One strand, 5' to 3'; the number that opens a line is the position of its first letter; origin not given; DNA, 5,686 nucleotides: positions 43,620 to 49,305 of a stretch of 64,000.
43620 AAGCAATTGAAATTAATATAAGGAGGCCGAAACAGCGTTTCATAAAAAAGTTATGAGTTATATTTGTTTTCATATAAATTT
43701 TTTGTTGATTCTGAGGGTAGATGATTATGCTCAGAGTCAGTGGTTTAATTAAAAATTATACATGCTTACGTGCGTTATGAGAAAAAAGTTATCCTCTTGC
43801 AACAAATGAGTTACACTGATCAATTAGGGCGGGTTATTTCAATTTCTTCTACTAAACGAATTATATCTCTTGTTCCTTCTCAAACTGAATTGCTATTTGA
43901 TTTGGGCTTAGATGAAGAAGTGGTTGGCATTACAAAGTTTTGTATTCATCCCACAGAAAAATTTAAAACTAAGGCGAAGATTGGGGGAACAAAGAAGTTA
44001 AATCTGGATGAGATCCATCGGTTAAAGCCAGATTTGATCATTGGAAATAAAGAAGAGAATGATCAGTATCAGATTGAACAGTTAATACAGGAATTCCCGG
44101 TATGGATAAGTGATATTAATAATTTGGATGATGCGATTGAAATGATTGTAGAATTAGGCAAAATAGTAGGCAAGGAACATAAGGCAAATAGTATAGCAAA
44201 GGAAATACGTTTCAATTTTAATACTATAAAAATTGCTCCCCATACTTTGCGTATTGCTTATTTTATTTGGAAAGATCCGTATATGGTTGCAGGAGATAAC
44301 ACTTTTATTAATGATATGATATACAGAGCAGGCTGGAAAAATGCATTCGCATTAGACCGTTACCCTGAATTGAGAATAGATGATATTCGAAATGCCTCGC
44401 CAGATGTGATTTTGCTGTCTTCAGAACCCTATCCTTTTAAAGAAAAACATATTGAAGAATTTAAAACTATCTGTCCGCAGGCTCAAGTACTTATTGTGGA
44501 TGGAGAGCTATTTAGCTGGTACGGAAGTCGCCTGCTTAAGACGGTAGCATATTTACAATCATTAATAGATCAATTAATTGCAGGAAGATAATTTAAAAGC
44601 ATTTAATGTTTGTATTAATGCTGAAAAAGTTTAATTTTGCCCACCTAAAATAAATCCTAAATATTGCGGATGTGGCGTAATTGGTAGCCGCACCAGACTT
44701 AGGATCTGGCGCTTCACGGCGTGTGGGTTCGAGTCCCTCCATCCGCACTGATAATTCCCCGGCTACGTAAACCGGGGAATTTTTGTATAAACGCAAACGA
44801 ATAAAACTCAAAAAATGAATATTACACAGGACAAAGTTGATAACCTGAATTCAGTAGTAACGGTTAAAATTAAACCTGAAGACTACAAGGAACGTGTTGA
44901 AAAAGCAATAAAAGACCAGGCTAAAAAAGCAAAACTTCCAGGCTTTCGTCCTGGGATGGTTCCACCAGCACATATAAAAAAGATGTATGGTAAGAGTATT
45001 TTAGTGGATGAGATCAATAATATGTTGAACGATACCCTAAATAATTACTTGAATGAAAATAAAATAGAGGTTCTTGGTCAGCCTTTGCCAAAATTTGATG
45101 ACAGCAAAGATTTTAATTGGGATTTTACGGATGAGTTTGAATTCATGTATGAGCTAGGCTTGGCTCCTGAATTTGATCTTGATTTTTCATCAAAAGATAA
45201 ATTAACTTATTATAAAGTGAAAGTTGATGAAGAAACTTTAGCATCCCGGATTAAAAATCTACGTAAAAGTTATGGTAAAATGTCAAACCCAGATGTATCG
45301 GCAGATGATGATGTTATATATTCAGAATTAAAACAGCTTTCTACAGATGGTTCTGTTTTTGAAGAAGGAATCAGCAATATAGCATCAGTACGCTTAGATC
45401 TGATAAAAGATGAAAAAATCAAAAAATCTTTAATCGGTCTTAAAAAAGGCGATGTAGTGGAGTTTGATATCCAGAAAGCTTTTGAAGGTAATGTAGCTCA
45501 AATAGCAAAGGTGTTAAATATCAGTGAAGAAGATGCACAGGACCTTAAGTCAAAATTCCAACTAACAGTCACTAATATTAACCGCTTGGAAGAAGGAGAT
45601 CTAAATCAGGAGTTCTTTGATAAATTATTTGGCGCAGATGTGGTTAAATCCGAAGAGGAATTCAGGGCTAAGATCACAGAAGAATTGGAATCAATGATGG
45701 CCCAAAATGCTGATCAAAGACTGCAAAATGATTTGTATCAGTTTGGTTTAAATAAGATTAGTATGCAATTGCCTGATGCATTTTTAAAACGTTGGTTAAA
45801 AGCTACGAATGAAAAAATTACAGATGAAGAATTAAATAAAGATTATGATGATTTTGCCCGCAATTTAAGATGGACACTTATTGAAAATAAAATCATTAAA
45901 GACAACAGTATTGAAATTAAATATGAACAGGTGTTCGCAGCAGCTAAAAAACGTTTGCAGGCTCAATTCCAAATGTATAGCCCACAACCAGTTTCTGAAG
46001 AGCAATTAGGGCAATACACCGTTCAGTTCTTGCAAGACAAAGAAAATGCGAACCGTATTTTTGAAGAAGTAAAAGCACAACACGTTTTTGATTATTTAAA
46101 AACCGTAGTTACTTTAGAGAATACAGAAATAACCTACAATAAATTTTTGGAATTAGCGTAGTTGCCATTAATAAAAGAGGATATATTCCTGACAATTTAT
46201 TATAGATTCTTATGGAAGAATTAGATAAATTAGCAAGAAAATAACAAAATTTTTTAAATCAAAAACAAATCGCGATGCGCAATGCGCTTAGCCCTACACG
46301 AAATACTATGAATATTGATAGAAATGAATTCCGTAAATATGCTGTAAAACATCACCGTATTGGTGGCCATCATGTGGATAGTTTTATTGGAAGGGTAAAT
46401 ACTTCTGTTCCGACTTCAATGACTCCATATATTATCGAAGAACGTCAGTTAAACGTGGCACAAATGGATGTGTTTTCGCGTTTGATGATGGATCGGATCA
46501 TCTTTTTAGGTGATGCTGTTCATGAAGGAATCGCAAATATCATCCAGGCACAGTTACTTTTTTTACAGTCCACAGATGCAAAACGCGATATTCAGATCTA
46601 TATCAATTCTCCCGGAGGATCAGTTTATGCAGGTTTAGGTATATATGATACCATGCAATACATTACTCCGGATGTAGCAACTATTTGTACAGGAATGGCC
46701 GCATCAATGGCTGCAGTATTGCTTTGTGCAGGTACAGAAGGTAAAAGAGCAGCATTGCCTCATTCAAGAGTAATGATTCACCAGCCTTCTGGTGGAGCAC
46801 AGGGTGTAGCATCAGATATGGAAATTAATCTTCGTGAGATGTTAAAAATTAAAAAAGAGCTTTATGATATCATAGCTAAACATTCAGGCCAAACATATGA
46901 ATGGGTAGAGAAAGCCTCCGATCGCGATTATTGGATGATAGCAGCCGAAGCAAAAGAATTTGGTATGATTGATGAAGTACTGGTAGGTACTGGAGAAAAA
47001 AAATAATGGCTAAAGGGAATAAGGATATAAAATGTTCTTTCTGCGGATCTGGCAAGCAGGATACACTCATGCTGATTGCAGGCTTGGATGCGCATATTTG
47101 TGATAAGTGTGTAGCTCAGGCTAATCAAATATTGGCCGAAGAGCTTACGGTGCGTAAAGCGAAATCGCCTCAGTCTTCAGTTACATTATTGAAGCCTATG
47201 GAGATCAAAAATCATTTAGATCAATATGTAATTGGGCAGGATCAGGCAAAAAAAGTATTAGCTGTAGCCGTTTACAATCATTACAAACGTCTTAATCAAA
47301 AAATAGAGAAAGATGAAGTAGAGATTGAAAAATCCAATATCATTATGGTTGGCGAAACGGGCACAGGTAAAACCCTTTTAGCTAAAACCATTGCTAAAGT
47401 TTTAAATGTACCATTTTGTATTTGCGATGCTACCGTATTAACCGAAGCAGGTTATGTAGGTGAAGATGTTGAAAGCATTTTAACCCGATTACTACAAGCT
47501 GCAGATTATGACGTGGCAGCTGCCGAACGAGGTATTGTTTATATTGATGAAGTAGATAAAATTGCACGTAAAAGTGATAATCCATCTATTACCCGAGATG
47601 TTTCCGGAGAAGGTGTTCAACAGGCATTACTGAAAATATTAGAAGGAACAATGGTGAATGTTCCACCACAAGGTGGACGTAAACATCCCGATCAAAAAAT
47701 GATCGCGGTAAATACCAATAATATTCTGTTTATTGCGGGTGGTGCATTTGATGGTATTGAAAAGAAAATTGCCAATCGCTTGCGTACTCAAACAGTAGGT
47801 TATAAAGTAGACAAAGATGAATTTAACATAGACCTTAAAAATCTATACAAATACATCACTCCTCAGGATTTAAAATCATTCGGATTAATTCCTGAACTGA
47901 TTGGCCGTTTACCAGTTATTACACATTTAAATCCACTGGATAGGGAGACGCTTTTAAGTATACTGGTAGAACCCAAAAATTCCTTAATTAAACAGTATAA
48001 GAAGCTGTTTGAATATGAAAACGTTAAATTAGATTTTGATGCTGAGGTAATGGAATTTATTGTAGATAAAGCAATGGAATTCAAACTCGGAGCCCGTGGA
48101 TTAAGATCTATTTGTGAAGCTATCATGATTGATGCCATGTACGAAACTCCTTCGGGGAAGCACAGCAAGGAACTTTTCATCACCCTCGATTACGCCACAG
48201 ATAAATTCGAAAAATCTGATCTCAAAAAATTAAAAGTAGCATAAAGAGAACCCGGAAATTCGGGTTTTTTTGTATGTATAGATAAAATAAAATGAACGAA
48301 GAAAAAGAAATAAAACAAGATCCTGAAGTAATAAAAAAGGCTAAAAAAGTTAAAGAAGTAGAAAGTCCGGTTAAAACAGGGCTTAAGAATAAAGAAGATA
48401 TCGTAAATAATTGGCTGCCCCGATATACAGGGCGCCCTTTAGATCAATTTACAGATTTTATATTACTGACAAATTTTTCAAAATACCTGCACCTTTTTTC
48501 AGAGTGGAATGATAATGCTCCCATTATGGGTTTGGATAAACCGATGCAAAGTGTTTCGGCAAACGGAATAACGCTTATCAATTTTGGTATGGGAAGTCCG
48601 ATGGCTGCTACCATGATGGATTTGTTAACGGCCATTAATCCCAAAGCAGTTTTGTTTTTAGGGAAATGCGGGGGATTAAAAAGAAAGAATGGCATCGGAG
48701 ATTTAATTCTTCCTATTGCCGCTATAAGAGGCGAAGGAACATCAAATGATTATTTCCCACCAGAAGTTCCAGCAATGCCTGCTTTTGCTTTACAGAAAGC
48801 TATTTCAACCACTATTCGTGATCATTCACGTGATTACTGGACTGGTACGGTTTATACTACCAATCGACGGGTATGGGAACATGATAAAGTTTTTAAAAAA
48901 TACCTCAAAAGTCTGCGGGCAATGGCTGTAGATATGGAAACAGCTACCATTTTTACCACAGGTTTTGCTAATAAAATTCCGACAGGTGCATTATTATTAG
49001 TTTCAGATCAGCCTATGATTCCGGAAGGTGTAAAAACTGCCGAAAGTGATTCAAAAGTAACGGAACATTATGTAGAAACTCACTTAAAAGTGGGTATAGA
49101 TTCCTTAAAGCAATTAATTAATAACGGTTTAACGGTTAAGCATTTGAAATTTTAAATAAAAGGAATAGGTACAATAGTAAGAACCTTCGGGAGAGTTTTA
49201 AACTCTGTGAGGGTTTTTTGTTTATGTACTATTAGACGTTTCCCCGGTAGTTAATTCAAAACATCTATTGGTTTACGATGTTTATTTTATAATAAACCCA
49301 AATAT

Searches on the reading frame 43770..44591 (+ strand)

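Call 50: search_protein_families(library=pfam, proteins=[window:43770-44591:+], max_evalue=0.00001)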
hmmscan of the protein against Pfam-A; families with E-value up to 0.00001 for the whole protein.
window:43770-44591:+ (273 aa): 1 family
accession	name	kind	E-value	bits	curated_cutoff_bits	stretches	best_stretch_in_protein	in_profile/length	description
PF01497.23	Peripla_BP_2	-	1.7e-22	80.5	27.5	1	31-221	1-201/235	Periplasmic binding protein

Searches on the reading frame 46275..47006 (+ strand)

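Call 50: search_protein_families(library=pfam, proteins=[window:46275-47006:+], max_evalue=0.00001)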
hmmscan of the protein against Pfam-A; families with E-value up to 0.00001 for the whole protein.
window:46275-47006:+ (243 aa): 1 family
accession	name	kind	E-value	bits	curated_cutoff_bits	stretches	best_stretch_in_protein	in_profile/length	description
PF00574.28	CLP_protease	-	2.3e-75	252.9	20.2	1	63-236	6-179/182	Clp protease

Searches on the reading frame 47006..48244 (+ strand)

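Call 50: search_protein_families(library=pfam, proteins=[window:47006-48244:+], max_evalue=0.00001)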
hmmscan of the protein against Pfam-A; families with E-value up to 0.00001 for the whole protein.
window:47006-48244:+ (412 aa): 6 families
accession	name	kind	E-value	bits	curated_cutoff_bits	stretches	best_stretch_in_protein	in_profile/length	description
PF07724.20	AAA_2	-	7.4e-32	111.1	27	1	109-305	3-166/166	AAA domain (Cdc48 subfamily)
PF00004.35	AAA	-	8.4e-16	59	21.2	1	112-259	1-123/131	ATPase family associated with various cellular activities (AAA)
PF06689.19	zf-C4_ClpX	-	1.3e-13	51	27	1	9-45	2-39/39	ClpX C4-type zinc finger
PF10431.15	ClpB_D2-small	-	1.4e-09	38.3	21.9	1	311-384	1-70/81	C-terminal, D2-small domain, of ClpB protein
PF00493.29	MCM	-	7.6e-08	32.2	23.3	1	67-190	18-137/224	MCM P-loop domain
PF07728.20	AAA_5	-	2.6e-06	27.9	22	0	111-188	1-80/139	AAA domain (dynein-related subfamily)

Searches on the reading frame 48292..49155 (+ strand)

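Call 50: search_protein_families(library=pfam, proteins=[window:48292-49155:+], max_evalue=0.00001)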
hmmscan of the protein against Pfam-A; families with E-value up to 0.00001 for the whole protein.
window:48292-49155:+ (287 aa): 1 family
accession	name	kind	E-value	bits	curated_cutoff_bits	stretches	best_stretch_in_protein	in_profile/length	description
PF01048.26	PNP_UDP_1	-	1.7e-31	109.9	25.1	1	91-267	42-227/233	Phosphorylase superfamily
